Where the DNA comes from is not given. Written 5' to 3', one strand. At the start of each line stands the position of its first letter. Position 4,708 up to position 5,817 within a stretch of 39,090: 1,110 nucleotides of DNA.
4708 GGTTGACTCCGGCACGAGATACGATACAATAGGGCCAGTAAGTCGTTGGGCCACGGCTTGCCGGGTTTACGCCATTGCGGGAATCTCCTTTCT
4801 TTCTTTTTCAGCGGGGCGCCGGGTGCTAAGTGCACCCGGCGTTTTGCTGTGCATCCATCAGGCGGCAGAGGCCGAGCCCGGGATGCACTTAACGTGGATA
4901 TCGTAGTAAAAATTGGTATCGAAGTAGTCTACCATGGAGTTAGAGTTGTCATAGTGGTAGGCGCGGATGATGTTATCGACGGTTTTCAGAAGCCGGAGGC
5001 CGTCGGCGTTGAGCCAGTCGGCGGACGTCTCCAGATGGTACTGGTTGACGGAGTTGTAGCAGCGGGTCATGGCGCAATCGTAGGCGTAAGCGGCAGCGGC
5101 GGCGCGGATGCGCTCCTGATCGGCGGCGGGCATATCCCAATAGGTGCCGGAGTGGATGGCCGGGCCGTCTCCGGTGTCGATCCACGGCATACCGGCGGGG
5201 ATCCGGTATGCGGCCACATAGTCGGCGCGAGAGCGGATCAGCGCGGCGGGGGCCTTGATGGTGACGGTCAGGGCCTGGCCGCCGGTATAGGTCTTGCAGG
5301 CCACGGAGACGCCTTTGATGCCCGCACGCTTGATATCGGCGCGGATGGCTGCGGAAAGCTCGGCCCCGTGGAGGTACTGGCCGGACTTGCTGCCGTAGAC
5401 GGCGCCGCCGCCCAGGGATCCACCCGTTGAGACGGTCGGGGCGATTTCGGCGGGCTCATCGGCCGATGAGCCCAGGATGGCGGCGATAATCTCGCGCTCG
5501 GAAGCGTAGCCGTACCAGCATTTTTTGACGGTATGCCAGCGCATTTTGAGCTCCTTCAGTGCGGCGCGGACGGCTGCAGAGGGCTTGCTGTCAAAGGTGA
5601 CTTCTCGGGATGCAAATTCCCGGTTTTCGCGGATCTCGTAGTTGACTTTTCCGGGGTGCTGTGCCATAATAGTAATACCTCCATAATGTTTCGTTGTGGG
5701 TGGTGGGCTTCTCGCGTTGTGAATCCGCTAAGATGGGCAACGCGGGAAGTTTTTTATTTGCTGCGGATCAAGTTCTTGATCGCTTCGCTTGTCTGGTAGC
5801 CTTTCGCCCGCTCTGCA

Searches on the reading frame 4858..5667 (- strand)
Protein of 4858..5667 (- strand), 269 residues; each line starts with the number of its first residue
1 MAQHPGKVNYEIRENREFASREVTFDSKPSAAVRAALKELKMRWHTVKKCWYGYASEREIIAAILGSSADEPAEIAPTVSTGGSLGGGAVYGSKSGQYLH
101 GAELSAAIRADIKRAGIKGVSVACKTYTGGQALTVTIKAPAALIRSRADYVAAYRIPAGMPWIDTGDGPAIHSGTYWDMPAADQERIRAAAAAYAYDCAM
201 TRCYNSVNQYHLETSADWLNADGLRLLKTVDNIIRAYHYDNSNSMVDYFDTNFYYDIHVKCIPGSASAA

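Call 5: search_protein_families(library=pfam, max_evalue=1, proteins=[window:4858-5667:-])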
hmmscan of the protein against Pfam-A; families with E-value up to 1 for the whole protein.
window:4858-5667:- (269 aa): 0 families

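Call 6: search_protein_families(library=phrogs, max_evalue=1, proteins=[window:4858-5667:-])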
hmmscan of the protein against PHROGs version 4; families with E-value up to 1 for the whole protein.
window:4858-5667:- (269 aa): 5 families
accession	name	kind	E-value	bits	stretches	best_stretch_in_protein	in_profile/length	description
phrog_10415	-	unknown function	3.4e-11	44.7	1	180-259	48-117/129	-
phrog_19458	-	DNA, RNA and nucleotide metabolism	0.0032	18.1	1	10-52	240-282/306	primase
phrog_6744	-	unknown function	0.1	12.7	1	22-57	304-339/355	-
phrog_27491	-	unknown function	0.22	10.7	1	14-55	330-371/722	-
phrog_36243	-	unknown function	0.31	11.5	1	193-255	6-61/212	-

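Call 49: search_protein_families(library=ncbifam, max_evalue=1, proteins=[window:4858-5667:-])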
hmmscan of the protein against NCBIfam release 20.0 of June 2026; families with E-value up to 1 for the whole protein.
window:4858-5667:- (269 aa): 1 family
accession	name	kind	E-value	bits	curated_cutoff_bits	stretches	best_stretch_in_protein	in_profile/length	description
TIGR00282.1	TIGR00282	hypoth_equivalog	0.13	11.6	254.15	0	174-216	175-216/266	TIGR00282 family metallophosphoesterase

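Call 78: find_homologous_proteins(query=window:4858-5667:-, max_evalue=0.001)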
Query window:4858-5667:- (269 aa): 672 proteins with E <= 0.001 among 6342 candidates; the best 120 are listed.
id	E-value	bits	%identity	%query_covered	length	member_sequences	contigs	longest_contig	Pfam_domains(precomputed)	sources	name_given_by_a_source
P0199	7.6e-176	601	99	100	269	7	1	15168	-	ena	-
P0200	7.2e-158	542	90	100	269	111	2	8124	-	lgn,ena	-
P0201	1.9e-119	416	68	100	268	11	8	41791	-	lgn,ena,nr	nr:MAG TPA: hypothetical protein [Caudoviricetes sp.]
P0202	1.5e-116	406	69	100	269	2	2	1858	-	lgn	-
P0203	1.8e-114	399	69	100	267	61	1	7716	-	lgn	-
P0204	9.1e-112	391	67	100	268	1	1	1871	-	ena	-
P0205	2.9e-111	389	66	100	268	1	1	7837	-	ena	-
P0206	1.2e-106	374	66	97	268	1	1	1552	-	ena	-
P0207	4.0e-105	369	64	100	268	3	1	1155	-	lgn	-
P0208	6.9e-95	335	61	94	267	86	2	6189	-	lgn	-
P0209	2.8e-91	323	59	98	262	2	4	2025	-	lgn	-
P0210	3.8e-78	280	56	94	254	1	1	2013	-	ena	-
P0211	2.4e-76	274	52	94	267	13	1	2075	-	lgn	-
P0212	1.6e-75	272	55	95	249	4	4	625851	-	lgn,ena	-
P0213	3.7e-75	271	55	97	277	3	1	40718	-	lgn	-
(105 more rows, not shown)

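Call 81: find_encoding_contigs(protein=P0201, flank=4000, max_places=3)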
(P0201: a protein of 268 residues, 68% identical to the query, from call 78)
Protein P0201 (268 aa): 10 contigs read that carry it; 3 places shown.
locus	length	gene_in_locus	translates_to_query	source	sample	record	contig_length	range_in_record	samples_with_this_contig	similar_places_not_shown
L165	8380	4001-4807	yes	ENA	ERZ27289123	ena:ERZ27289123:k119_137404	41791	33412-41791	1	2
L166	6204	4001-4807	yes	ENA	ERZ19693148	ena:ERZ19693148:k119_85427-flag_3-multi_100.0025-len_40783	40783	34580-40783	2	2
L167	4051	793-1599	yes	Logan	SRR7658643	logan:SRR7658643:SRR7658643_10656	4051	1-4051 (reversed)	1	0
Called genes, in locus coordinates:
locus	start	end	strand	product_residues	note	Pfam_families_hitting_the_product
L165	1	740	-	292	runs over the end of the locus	-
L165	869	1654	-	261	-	PF01510:Amidase_2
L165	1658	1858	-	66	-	-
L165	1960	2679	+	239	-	-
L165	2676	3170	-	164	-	-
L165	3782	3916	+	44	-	-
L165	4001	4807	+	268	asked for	-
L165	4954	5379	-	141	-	PF05866:RusA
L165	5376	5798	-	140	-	PF00436:SSB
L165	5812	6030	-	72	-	PF01381:HTH_3 (weak)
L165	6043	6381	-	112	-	-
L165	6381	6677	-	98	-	-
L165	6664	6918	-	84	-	-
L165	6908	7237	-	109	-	-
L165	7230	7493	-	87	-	PF14354:Lar_restr_allev (faint)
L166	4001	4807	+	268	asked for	-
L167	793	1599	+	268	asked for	-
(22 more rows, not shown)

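Call 82: find_encoding_contigs(protein=P0199, flank=6000, max_places=3)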
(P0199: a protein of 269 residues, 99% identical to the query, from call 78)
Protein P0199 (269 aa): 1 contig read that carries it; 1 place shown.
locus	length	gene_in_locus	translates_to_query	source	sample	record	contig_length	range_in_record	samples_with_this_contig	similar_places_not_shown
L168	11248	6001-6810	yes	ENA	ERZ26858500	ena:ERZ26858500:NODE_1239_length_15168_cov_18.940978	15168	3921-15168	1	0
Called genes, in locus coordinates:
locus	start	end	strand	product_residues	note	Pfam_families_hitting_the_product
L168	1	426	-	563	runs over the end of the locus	PF16510:P22_portal (weak)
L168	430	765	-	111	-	-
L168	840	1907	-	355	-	PF13287:Fn3_assoc (weak)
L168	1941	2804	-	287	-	-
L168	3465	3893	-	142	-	-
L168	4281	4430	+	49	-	-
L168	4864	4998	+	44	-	-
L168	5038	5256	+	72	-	-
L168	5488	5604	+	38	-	-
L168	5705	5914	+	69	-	-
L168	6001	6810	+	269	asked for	-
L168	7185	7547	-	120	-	PF12844:HTH_19, PF13443:HTH_26 (weak), PF13560:HTH_31, PF01381:HTH_3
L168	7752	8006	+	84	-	-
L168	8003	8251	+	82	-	-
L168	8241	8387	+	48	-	-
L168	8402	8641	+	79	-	-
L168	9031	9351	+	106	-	-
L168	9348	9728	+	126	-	PF12844:HTH_19 (weak), PF13560:HTH_31 (weak), PF01381:HTH_3 (weak)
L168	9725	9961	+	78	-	-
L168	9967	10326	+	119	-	-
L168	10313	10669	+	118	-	-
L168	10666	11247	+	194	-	?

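Call 86: predict_structure(alignment_id=A6)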
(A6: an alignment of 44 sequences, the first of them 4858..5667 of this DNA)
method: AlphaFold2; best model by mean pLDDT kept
length: 269 residues; sequences in the alignment: 44
mean_pLDDT: 88.6   pTM: 0.80
mean pLDDT of the five models: 88.6, 88.3, 85.2, 83.1, 80.8
residues with pLDDT >= 90: 176; 70-90: 70; 50-70: 17; < 50: 6
segments of 3 or more residues with pLDDT < 50: 1-3, 267-269
pLDDT, mean of each block of 10 residues (from residue 1): 64 90 93 95 95 93 88 85 70 82 93 95 90 96 95 92 95 97 97 96 92 89 95 89 68 91 64
secondary structure, 60 per line:
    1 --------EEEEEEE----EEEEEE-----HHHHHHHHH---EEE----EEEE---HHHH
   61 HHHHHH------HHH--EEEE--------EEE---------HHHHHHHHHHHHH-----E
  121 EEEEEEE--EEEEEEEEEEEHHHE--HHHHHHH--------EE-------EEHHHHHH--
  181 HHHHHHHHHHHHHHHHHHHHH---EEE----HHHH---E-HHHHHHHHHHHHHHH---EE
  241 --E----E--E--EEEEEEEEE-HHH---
elements in order: E9-15 E20-25 H31-39 E43-45 E50-53 H57-66 E78-81 E90-92 H102-114 E120-127 E130-140 H147-153 H173-178 H181-201 E205-207 H212-215 H221-235 E254-262

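Call 88: fold_search(model_id=the predicted structure, library=pdb)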
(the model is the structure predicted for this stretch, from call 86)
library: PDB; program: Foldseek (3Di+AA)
matches with E <= 10: 239; with E <= 0.001: 0
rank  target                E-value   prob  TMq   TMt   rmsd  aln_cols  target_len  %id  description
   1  3qfi                  2.6e-01  0.04  0.13  0.14  20.6       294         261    8  X-ray crystal structure of transcriptional regulator (EF0465) from Enterococcus faecalis, Northeast Structural Genomics  (released 2011-03-02)
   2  2o1u_A                9.0e-01  0.12  0.18  0.10  11.4       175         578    7  Structure of full length GRP94 with AMP-PNP bound (released 2007-10-23)
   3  5iqk_A                1.4e+00  0.05  0.11  0.11  11.9       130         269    5  Rm3 metallo-beta-lactamase (released 2016-03-23)
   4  4ql6_C                1.5e+00  0.03  0.08  0.05  18.6       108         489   14  Structure of C. trachomatis CT441 (released 2014-11-05)
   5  2o1u_B                1.6e+00  0.08  0.18  0.11  11.3       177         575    7  Structure of full length GRP94 with AMP-PNP bound (released 2007-10-23)
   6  3n54                  1.9e+00  0.02  0.11  0.10  20.7       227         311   11  Crystal Structure of the GerBC protein (released 2010-08-04)
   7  5o1u_B                2.0e+00  0.18  0.17  0.15   5.2        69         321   16  Structure of wildtype T.maritima PDE (TM1595) with AMP and Mn2+ (released 2017-10-25)
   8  3t1k_B                2.1e+00  0.05  0.11  0.13  10.8       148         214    5  HSP90 N-terminal domain bound to ANP (released 2012-01-25)
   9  3k60_A                2.3e+00  0.07  0.13  0.15   9.7       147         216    3  Crystal structure of N-terminal domain of Plasmodium falciparum Hsp90 (PF07_0029) bound to ADP (released 2010-08-18)
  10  7kld_A                2.4e+00  0.12  0.15  0.31   6.0        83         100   13  Crystal Structure of an Essential Ribosomal Processing Protease Prp from S. aureus in complex with a covalently linked (released 2021-09-01)
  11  2esa                  2.4e+00  0.06  0.14  0.15  11.0       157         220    9  GRP94 n-terminal domain bound to geldanamycin: effects of mutants 168-169 KS-AA (released 2006-10-03)
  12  2f9i_B                2.4e+00  0.01  0.08  0.09  17.0       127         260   10  Crystal Structure of the carboxyltransferase subunit of ACC from Staphylococcus aureus (released 2006-12-05)
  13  3o2f_B                2.7e+00  0.08  0.14  0.16   8.7       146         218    5  Structure of the N-domain of GRP94 bound to the HSP90 inhibitor PU-H54 (released 2011-10-05)
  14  4ivg                  2.7e+00  0.02  0.10  0.06  15.8       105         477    6  Crystal structure of mitochondrial Hsp90 (TRAP1) NTD-Middle domain dimer with AMPPNP (released 2014-01-22)
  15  1yt0                  2.9e+00  0.06  0.13  0.17   9.6       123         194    9  Crystal Structure of the Unliganded Form of GRP94, the ER Hsp90: Basis for Nucleotide-Induced Conformational Change, GRP (released 2005-06-14)
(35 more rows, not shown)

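Call 90: fold_search(model_id=the predicted structure, library=viral)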
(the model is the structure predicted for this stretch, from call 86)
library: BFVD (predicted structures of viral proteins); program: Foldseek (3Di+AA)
matches with E <= 10: 268; with E <= 0.001: 3
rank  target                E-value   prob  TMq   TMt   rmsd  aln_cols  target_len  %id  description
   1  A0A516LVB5            3.6e-07  1.00  0.40  0.62   5.6       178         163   18  (no name in the UniProt tables at hand)
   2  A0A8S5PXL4            2.4e-05  1.00  0.37  0.25   7.3       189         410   18  DNA TOPOISOMERASE I [Myoviridae sp. ctXwe21]
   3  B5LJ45                2.5e-05  1.00  0.29  0.46  10.3       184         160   21  Uncharacterized protein [Mycobacterium phage Myrna]
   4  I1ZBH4                1.1e-02  0.98  0.21  0.19  17.7       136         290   11  (no name in the UniProt tables at hand)
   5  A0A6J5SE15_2          2.7e-02  1.00  0.19  0.04   6.1        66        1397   23  Helicase/UvrB, N-terminal [uncultured Caudovirales phage]
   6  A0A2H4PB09            4.1e-02  1.00  0.20  0.20   3.8        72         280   18  (no name in the UniProt tables at hand)
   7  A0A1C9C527            6.8e-02  0.99  0.23  0.39   3.1        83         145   14  Uncharacterized protein [Heterosigma akashiwo virus 01]
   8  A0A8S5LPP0            7.7e-02  1.00  0.18  0.10   2.6        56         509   27  DUF3560 domain-containing protein [Siphoviridae sp. ctoiW10]
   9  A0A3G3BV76            1.2e-01  0.99  0.18  0.20   2.5        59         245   22  HepA-related protein [Bacillus phage vB_BcoS-136]
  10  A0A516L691            1.7e-01  0.47  0.18  0.30  15.5       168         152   14  (no name in the UniProt tables at hand)
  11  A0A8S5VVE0            1.8e-01  0.98  0.18  0.12   5.8        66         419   27  Uncharacterized protein [Ackermannviridae sp.]
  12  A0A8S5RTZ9            2.1e-01  0.97  0.17  0.23   3.3        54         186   26  Uncharacterized protein [Ackermannviridae sp.]
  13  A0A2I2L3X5            2.3e-01  0.77  0.16  0.24   4.5        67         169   19  Uncharacterized protein [Orpheovirus IHUMI-LCC2]
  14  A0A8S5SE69            2.6e-01  0.93  0.17  0.10   3.7        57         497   18  Uncharacterized protein [Caudovirales sp. ctrNG92]
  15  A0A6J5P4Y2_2          5.5e-01  0.72  0.17  0.05   7.8        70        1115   18  Uncharacterized protein [uncultured Caudovirales phage]
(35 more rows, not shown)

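Call 98: search_protein_families(library=padloc, max_evalue=0.1, proteins=[window:4858-5667:-])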
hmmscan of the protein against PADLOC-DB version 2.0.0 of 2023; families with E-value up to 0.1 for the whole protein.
window:4858-5667:- (269 aa): 0 families
